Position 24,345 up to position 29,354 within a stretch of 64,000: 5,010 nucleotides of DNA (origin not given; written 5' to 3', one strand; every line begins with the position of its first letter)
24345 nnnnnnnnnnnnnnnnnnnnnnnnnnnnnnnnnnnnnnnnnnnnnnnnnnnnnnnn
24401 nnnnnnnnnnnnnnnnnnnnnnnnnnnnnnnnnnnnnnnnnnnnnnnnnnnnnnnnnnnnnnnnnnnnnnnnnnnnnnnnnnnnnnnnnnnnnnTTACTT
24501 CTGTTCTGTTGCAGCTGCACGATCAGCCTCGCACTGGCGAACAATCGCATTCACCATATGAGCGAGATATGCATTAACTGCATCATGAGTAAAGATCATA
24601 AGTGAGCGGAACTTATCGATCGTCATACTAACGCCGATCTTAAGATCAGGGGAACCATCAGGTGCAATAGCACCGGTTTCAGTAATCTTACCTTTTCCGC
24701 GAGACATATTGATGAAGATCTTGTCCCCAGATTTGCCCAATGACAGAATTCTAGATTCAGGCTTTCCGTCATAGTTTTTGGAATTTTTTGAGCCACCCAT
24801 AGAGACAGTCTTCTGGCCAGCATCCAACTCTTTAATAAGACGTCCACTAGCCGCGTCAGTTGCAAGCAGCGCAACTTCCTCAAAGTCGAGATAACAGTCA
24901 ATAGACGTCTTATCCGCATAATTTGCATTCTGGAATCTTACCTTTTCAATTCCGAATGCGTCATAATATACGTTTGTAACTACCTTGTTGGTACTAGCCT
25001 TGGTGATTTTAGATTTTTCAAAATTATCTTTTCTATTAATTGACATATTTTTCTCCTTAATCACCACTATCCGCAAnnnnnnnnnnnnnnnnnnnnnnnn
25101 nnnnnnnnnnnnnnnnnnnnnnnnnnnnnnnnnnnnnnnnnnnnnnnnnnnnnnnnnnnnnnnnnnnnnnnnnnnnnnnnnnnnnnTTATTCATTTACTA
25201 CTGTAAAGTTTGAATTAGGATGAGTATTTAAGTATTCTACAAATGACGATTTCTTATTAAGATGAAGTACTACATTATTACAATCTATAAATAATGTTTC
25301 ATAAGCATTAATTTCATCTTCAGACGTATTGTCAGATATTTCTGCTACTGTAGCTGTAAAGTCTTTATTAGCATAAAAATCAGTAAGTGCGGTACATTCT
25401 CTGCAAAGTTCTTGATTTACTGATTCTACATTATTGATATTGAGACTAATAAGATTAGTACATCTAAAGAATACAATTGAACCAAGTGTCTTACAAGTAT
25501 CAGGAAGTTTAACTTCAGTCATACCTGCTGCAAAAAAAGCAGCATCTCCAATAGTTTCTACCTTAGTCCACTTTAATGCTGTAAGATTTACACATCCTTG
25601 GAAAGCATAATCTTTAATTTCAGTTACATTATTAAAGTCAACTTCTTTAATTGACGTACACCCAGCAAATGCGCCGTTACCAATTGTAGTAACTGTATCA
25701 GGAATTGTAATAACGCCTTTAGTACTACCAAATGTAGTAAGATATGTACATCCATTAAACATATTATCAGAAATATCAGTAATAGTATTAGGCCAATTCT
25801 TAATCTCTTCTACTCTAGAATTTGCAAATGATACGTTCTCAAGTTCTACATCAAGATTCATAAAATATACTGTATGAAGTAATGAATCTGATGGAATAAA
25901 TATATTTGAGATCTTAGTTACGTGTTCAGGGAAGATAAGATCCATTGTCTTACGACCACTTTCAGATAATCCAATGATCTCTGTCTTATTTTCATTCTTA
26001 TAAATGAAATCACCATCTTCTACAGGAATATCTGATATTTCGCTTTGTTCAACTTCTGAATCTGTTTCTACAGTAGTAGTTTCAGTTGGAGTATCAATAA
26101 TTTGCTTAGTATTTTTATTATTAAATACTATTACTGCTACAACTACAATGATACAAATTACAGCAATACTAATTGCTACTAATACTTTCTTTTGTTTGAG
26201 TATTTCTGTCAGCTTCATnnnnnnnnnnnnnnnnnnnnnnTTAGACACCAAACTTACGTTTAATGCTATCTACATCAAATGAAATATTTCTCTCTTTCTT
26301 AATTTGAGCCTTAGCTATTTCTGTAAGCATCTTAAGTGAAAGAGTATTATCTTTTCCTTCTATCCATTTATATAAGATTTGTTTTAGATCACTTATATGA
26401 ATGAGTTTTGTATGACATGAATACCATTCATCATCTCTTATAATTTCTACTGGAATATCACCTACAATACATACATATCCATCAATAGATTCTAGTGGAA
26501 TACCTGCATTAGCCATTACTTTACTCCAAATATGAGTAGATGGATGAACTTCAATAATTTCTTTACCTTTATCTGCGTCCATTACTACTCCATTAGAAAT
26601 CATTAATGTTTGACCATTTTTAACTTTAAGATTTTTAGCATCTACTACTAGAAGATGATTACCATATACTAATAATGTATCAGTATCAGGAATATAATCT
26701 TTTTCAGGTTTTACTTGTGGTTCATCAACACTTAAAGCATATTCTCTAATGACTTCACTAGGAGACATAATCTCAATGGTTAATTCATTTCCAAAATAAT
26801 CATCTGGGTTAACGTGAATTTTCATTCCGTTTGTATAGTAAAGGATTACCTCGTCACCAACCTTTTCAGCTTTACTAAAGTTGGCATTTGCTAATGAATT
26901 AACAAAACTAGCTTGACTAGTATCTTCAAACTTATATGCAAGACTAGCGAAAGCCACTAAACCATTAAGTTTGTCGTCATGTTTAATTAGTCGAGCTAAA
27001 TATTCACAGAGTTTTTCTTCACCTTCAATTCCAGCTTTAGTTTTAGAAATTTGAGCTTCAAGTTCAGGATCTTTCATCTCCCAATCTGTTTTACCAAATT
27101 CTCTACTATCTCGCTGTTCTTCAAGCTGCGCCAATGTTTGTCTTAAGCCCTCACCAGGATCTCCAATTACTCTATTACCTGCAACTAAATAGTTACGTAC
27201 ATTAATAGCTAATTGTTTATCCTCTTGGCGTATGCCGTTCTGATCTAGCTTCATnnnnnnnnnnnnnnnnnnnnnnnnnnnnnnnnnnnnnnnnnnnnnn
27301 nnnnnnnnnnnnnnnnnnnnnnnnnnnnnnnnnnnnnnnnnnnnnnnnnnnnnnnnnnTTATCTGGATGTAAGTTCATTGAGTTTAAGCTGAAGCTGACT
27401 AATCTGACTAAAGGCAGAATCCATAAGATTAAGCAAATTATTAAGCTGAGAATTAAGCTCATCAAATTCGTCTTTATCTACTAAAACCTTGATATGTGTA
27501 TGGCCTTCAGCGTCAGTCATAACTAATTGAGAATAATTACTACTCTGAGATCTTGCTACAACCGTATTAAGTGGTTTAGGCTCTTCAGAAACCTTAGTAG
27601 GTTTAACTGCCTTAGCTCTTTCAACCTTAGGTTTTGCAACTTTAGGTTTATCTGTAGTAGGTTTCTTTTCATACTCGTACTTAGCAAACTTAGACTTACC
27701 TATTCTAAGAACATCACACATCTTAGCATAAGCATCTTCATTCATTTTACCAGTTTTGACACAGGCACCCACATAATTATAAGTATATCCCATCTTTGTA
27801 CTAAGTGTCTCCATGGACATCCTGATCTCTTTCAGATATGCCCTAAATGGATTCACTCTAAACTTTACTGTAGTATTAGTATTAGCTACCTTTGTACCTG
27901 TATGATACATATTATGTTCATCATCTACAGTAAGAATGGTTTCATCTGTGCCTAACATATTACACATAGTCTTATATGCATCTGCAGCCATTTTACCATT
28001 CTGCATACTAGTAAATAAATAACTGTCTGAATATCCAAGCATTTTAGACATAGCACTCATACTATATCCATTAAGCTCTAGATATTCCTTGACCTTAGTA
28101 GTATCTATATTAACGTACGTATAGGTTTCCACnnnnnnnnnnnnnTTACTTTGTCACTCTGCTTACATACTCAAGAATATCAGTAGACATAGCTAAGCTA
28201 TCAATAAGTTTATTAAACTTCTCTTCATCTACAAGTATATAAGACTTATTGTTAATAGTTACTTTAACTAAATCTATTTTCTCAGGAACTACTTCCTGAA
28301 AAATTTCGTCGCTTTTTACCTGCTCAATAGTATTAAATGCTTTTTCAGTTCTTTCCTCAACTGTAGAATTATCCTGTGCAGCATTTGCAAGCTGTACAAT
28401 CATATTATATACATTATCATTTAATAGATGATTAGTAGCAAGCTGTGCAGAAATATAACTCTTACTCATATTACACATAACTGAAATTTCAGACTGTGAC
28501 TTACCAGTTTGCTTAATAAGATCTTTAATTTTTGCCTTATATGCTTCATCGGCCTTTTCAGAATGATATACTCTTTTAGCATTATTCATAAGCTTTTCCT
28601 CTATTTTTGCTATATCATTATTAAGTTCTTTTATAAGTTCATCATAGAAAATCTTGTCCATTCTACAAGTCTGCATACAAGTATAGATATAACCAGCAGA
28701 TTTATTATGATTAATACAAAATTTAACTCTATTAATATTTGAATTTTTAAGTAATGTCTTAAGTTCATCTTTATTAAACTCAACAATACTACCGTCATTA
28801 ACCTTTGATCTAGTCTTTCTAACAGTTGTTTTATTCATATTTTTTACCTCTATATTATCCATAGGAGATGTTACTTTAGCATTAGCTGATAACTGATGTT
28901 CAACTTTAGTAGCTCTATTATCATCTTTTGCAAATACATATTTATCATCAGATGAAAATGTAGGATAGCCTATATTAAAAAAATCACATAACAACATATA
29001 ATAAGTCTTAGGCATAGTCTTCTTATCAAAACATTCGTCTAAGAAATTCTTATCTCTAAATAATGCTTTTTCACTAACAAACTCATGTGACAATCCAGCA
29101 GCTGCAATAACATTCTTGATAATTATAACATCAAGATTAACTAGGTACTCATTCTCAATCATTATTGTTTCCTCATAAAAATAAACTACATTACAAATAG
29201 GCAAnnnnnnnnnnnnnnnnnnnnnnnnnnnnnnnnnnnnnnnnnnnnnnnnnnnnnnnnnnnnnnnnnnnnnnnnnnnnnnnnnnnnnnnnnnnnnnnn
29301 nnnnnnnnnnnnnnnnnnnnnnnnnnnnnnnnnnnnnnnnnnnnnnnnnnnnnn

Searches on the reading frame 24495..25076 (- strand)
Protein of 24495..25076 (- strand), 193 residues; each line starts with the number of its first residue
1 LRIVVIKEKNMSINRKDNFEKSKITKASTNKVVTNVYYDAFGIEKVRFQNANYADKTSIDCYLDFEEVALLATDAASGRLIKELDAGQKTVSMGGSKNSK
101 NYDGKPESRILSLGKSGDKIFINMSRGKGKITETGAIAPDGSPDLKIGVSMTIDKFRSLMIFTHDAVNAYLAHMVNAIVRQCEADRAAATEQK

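Call 3: search_protein_families(library=pfam, proteins=[window:24495-25076:-], max_evalue=1)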
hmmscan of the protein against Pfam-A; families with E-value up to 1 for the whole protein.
window:24495-25076:- (193 aa): 0 families

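Call 4: search_protein_families(library=phrogs, proteins=[window:24495-25076:-], max_evalue=0.1)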
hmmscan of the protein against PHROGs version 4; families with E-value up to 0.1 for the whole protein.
window:24495-25076:- (193 aa): 0 families

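Call 37: find_homologous_proteins(query=window:24495-25046:-, max_evalue=0.001)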
Query window:24495-25046:- (183 aa): 91 proteins with E <= 0.001 among 192 candidates.
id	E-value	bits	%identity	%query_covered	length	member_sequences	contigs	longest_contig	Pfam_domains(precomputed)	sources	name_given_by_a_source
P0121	3.2e-113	393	100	100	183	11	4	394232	-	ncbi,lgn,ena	-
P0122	5.5e-103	360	91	99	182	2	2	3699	-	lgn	-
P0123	6.6e-102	357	90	99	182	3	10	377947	-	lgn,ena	-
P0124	1.2e-100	352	89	99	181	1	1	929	-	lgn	-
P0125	3.3e-100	351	90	99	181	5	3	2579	-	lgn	-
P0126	7.1e-99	347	89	95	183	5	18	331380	-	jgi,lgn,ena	-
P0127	3.3e-97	341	87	98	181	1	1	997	-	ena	-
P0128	2.2e-96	339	87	98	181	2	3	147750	-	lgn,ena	-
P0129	3.0e-96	338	87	98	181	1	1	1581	-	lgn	-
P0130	6.8e-96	337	85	99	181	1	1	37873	-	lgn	-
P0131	1.8e-95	336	85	98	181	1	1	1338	-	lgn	-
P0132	3.0e-95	335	86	98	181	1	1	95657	-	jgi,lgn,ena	-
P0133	1.8e-92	326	84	97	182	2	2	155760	-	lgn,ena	-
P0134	1.9e-92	326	83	97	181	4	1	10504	-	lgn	-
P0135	4.2e-92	325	85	97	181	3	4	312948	-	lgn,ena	-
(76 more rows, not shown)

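Call 40: search_solved_structures(query=A4, max_evalue=10, show_alignments=1)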
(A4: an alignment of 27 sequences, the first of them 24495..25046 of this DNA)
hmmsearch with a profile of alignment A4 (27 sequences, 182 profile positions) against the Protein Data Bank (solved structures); distinct sequences matched with E-value up to 10: 0.

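Call 53: predict_structure(alignment_id=A4)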
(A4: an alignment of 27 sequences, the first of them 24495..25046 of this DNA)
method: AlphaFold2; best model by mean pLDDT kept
length: 183 residues; sequences in the alignment: 27
mean_pLDDT: 92.9   pTM: 0.84
mean pLDDT of the five models: 92.9, 91.0, 91.0, 90.9, 90.7
residues with pLDDT >= 90: 162; 70-90: 11; 50-70: 7; < 50: 3
segments of 3 or more residues with pLDDT < 50: 1-3
pLDDT, mean of each block of 10 residues (from residue 1): 60 92 97 96 96 97 95 94 94 96 97 98 94 97 97 96 89 93 78
secondary structure, 60 per line:
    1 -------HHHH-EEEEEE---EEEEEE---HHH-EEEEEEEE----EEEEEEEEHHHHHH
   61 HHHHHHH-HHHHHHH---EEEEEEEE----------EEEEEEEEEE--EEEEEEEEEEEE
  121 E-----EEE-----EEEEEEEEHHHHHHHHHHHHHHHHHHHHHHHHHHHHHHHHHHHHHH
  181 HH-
elements in order: H8-11 E13-18 E22-27 E35-42 E47-54 H55-67 H69-75 E79-86 E97-106 E109-121 E127-129 E135-142 H143-182

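Call 64: fold_search(model_id=the predicted structure, library=viral)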
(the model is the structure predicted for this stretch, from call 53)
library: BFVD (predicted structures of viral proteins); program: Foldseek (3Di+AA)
matches with E <= 10: 1012; with E <= 0.001: 4
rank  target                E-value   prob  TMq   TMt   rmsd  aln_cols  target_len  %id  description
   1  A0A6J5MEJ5            9.6e-08  1.00  0.71  0.64   5.1       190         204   18  Uncharacterized protein [uncultured Caudovirales phage]
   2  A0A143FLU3            4.7e-04  1.00  0.46  0.62   3.9       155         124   14  (no name in the UniProt tables at hand)
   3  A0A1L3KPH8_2          5.9e-04  0.97  0.25  0.06  10.2       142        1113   12  RNA-dependent RNA polymerase [Beihai barnacle virus 5]
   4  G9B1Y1                7.9e-04  1.00  0.52  0.68   4.0       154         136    8  Gp230 [Bacillus phage W.Ph.]
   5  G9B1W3                2.6e-03  1.00  0.43  0.56   4.9       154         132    9  Gp212 [Bacillus phage W.Ph.]
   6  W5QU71                3.9e-03  1.00  0.38  0.48   5.0       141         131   10  Uncharacterized protein [Bacillus phage BPS10C]
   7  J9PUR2                7.8e-03  1.00  0.46  0.64   4.5       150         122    7  Uncharacterized protein [Bacillus phage BPS13]
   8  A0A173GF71            7.8e-03  0.75  0.25  0.25  17.5       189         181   12  Uncharacterized protein [Erwinia phage vB_EamM_Deimos-Minion]
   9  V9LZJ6                8.3e-03  0.94  0.32  0.37   8.6       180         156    8  Uncharacterized protein [Vibrio phage VP4B]
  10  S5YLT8                9.8e-03  1.00  0.46  0.60   6.1       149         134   14  Uncharacterized protein [Mycobacterium phage Dylan]
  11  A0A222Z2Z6            1.2e-02  0.99  0.36  0.45   6.2       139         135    8  Uncharacterized protein [Bacillus phage PPIsBest]
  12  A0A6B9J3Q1            1.4e-02  0.96  0.33  0.35   8.0       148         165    9  Uncharacterized protein [Photobacterium phage PDCC-1]
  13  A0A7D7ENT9            1.5e-02  0.44  0.21  0.20  14.4       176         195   10  (no name in the UniProt tables at hand)
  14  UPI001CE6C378         1.7e-02  0.90  0.34  0.33  12.9       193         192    9  (no name look-up for this kind of identifier)
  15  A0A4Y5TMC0            2.1e-02  0.41  0.22  0.21  15.8       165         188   10  (no name in the UniProt tables at hand)
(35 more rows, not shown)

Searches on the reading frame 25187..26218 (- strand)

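Call 3: search_protein_families(library=pfam, proteins=[window:25187-26218:-], max_evalue=1)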
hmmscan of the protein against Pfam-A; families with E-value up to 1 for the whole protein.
window:25187-26218:- (343 aa): 6 families
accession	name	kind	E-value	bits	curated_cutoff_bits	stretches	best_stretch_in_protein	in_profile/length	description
PF13306.12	LRR_5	-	4.4e-38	130.5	27.7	3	170-278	16-126/127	BspA type Leucine rich repeat region (6 copies)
PF13855.12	LRR_8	-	2.1e-05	24.7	27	0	193-215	8-30/61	Leucine rich repeat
PF12799.13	LRR_4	-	0.002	18.8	27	0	247-264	15-36/44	Leucine Rich repeats (2 copies)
PF13131.11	DUF3951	-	0.0037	17.9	26.3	1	16-55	11-50/52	Protein of unknown function (DUF3951)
PF20456.3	DUF6709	-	0.021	14.3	27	1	6-79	3-77/339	Family of unknown function (DUF6709)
PF20187.3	DUF6550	-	0.026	15.2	27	1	7-60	6-61/190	Family of unknown function (DUF6550)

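Call 4: search_protein_families(library=phrogs, proteins=[window:25187-26218:-], max_evalue=0.1)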
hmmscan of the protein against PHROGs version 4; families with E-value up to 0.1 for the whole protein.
window:25187-26218:- (343 aa): 4 families
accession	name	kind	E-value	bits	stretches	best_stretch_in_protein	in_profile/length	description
phrog_35892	-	unknown function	1.1e-18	67.3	1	126-282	90-242/1181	-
phrog_18805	-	unknown function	2.6e-13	50.6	2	129-215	273-359/457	-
phrog_23645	-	unknown function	0.061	14.5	0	42-58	12-28/56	-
phrog_37722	-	unknown function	0.095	13.6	0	6-38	6-38/66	-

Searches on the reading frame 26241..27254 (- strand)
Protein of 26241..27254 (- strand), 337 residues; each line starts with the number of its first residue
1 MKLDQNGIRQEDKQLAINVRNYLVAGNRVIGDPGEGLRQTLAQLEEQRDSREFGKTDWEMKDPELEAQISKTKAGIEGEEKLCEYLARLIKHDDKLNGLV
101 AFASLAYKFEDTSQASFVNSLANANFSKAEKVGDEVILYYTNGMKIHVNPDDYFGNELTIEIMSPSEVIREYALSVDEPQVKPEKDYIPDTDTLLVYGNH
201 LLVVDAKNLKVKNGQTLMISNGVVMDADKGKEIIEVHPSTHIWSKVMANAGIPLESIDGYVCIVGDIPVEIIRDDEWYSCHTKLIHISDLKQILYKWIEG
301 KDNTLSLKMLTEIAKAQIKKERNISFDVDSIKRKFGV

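Call 3: search_protein_families(library=pfam, proteins=[window:26241-27254:-], max_evalue=1)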
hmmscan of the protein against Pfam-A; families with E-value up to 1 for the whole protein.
window:26241-27254:- (337 aa): 1 family
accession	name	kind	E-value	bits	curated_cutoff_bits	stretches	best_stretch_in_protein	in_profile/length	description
PF16819.11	DUF5074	-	0.019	14.5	27.2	0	266-308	222-263/353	Domain of unknown function (DUF5074)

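Call 4: search_protein_families(library=phrogs, proteins=[window:26241-27254:-], max_evalue=0.1)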
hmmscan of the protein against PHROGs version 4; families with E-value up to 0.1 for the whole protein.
window:26241-27254:- (337 aa): 0 families

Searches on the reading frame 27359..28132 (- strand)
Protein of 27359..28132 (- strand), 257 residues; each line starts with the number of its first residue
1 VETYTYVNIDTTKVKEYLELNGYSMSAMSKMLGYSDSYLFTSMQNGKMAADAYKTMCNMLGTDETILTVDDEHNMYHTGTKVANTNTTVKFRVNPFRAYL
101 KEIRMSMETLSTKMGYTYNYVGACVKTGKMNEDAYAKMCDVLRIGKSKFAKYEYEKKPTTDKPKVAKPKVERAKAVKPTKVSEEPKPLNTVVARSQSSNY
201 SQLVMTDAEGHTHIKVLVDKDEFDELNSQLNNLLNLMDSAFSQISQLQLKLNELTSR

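Call 78: search_protein_families(library=pfam, proteins=[window:27359-28132:-], max_evalue=0.01)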
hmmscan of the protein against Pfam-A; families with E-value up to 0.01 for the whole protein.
window:27359-28132:- (257 aa): 2 families
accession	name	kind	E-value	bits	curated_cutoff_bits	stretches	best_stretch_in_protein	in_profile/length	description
PF01381.28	HTH_3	-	0.0016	18.9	23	0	14-39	1-26/55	Helix-turn-helix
PF17906.7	HTH_48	-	0.0092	16.5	24.1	0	44-63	13-32/50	HTH domain in Mos1 transposase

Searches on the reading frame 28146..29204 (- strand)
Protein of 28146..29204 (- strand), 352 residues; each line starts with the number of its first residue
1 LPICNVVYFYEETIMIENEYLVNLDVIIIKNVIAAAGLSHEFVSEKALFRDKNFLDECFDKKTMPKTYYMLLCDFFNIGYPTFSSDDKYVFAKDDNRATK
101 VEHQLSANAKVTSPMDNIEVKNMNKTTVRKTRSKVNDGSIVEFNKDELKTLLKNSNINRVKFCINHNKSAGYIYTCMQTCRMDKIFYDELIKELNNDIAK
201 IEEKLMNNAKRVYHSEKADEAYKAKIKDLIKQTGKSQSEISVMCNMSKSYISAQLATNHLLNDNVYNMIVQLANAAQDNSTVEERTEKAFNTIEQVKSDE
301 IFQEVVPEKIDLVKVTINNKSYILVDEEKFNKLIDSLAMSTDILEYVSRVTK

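Call 78: search_protein_families(library=pfam, proteins=[window:28146-29204:-], max_evalue=0.01)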
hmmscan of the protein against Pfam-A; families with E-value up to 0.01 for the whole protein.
window:28146-29204:- (352 aa): 1 family
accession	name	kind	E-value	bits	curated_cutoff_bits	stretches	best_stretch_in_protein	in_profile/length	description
PF24493.1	INTS4_8HBD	-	0.0047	17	27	1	205-279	7-82/202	INTS4 8 helical bundle domain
